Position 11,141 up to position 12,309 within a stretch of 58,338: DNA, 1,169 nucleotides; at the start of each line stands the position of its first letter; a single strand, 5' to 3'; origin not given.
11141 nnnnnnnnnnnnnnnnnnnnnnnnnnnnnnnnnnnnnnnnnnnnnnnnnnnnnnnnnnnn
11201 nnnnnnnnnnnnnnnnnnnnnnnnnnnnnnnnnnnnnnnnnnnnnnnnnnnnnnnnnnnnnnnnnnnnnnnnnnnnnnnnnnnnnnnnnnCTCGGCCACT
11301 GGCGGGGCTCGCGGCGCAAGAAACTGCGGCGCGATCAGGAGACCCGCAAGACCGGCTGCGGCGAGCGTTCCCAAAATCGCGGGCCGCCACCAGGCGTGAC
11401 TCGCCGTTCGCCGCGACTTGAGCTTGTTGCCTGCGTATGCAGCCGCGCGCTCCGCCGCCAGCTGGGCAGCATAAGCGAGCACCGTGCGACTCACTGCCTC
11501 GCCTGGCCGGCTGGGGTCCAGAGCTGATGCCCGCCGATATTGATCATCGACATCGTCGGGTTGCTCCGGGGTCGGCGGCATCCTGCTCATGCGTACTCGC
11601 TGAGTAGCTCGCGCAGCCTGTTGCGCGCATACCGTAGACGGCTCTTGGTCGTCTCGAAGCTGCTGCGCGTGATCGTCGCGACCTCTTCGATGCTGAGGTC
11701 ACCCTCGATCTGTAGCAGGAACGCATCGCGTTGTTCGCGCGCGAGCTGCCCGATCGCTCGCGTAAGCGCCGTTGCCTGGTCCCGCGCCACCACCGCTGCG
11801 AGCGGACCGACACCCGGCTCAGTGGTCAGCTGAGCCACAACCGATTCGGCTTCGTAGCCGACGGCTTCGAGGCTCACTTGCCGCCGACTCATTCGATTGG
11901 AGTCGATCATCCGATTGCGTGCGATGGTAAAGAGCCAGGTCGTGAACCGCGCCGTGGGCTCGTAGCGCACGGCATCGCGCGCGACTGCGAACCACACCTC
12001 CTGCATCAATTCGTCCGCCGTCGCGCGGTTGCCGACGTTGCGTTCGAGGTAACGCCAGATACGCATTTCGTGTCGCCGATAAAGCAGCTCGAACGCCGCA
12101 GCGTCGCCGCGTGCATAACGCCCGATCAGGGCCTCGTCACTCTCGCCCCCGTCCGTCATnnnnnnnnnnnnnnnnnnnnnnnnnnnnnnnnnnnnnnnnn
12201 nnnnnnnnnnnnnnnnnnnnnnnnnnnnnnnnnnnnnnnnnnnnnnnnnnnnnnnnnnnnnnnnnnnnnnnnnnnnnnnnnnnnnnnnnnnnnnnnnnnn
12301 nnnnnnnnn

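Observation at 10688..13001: ECF sigma operon with an ankyrin-repeat anti-sigma factor and an unrecognised secreted protein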

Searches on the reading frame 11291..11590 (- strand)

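Call 32: search_protein_families(library=pfam, proteins=[window:11291-11590:-], max_evalue=10)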
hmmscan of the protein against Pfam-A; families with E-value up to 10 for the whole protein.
seq(100 aa): 3 families
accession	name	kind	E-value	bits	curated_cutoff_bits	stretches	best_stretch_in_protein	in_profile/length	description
PF23127.1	DotM_C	-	0.029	15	27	1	39-91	64-116/172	DotM, C-terminal cytoplasmic domain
PF02921.19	UCR_TM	-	0.74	10.6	23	1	16-54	10-50/66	Ubiquinol cytochrome reductase transmembrane region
PF14029.11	DUF4244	-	0.74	9.7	27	1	73-86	20-33/54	Protein of unknown function (DUF4244)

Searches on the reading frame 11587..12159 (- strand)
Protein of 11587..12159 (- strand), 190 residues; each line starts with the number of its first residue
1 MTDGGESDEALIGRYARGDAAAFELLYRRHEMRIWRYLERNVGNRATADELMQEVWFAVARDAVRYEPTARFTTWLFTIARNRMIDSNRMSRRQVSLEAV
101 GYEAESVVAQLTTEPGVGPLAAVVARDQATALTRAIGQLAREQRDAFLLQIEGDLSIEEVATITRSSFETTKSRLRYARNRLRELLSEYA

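Call 4: search_protein_families(library=pfam, proteins=[window:11587-12159:-], max_evalue=0.1)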
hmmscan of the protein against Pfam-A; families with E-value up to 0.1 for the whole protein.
window:11587-12159:- (190 aa): 5 families
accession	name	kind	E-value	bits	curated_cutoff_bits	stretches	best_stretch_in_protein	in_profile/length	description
PF04542.20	Sigma70_r2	-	2.3e-14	53.3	24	1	26-93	1-70/71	Sigma-70 region 2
PF08281.18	Sigma70_r4_2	-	7.6e-07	29.1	25.7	1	131-182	3-54/54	Sigma-70, region 4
PF04545.22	Sigma70_r4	-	0.00027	20.8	24.1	1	135-184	1-50/50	Sigma-70, region 4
PF07638.17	Sigma70_ECF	-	0.067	13.5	21.1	0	18-185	14-182/185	ECF sigma factor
PF13289.12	SIR2_2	-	0.092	13.3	24.5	0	138-188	33-83/141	SIR2-like domain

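Call 5: search_protein_families(library=ncbifam, proteins=[window:11587-12159:-], max_evalue=0.1)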
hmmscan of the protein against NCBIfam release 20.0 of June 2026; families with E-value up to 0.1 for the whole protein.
window:11587-12159:- (190 aa): 85 families (the best 25 are shown)
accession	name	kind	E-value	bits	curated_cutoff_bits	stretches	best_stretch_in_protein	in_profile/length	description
NF009166.1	PRK12513.1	equivalog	5.6e-57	192.6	206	1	4-189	5-189/193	RNA polymerase sigma factor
NF009168.0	PRK12515.1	subfamily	3.3e-30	105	236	1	5-188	6-181/189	RNA polymerase sigma factor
NF004113.0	PRK05602.1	equivalog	1.1e-24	87.2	208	1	5-188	29-203/211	RNA polymerase sigma factor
NF009171.0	PRK12518.1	equivalog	1.9e-24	86.5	208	1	6-188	12-186/191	RNA polymerase sigma factor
NF008888.0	PRK11922.1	equivalog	3.4e-23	82.5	204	1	6-188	15-198/231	RNA polymerase sigma factor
NF007225.0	PRK09643.1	equivalog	4.7e-23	81.9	190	1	4-188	10-184/204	RNA polymerase sigma factor SigM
NF008894.0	PRK11924.3-1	equivalog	5.9e-21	75.4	258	1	7-187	8-182/188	RNA polymerase sigma factor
TIGR02952.1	Sig70_famx2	equivalog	1.7e-20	73.6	206.45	1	13-167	3-151/170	ECF subfamily RNA polymerase sigma factor, BldN family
TIGR02937.1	sigma70-ECF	superfamily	4.2e-20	72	42.9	1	22-186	2-165/165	sigma-70 family RNA polymerase sigma factor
NF009190.0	PRK12538.1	equivalog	8.8e-20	71.4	303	1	7-187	49-220/233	RNA polymerase sigma factor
NF007228.0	PRK09646.1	subfamily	1.5e-19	70.4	226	1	8-187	17-191/194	ECF RNA polymerase sigma factor SigK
NF009172.0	PRK12519.1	subfamily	4.5e-19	68.7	222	1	6-188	14-191/194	RNA polymerase sigma factor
NF007223.0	PRK09641.1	equivalog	1.1e-18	67.8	209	1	11-187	8-185/187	RNA polymerase sigma factor SigW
TIGR02985.1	Sig70_bacteroi1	subfamily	1.6e-18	67.4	126.4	1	22-186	2-162/162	RNA polymerase sigma-70 factor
TIGR02989.1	Sig-70_gvs1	subfamily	3.2e-18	66.2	124.55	1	22-184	2-156/158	RNA polymerase sigma-70 factor, Rhodopirellula/Verrucomicrobium family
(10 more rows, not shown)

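Call 31: search_solved_structures(query=window:11587-12159:-, max_evalue=1e-8)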
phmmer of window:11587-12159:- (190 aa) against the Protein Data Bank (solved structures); distinct sequences matched with E-value up to 1e-8: 12.
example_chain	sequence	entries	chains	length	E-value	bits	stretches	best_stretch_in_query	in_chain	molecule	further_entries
5wuq_A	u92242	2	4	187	3e-13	53.3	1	14-186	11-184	ECF RNA polymerase sigma factor SigW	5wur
2q1z_A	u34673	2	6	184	8.3e-13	51.8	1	18-186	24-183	RpoE, ECF SigE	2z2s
6in7_B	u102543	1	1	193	1e-12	51.5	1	6-185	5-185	RNA polymerase sigma-H factor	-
8z6g_B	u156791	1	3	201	1.1e-12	51.5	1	6-185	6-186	RNA polymerase sigma factor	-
6dv9_F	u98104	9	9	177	9.8e-12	48.4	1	15-188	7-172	ECF RNA polymerase sigma factor SigL | RNA polymerase sigma factor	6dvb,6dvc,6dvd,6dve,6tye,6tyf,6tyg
9m9d_F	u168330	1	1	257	8.6e-11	45.3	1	21-187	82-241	ECF RNA polymerase sigma factor SigE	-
9m9e_F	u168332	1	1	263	9.2e-11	45.2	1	21-187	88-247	ECF RNA polymerase sigma factor SigE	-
9m98_F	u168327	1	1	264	9.3e-11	45.2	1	21-187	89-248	ECF RNA polymerase sigma factor SigE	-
4nqw_A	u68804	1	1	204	1.3e-10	44.7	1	9-186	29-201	ECF RNA polymerase sigma factor SigK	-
1or7_A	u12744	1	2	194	1.3e-09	41.5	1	7-182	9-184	RNA polymerase sigma-E factor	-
4cxf_A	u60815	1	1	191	1.7e-09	41.1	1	6-187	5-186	RNA POLYMERASE SIGMA FACTOR CNRH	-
6jbq_F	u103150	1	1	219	1.9e-09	40.9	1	7-182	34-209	ECF RNA polymerase sigma-E factor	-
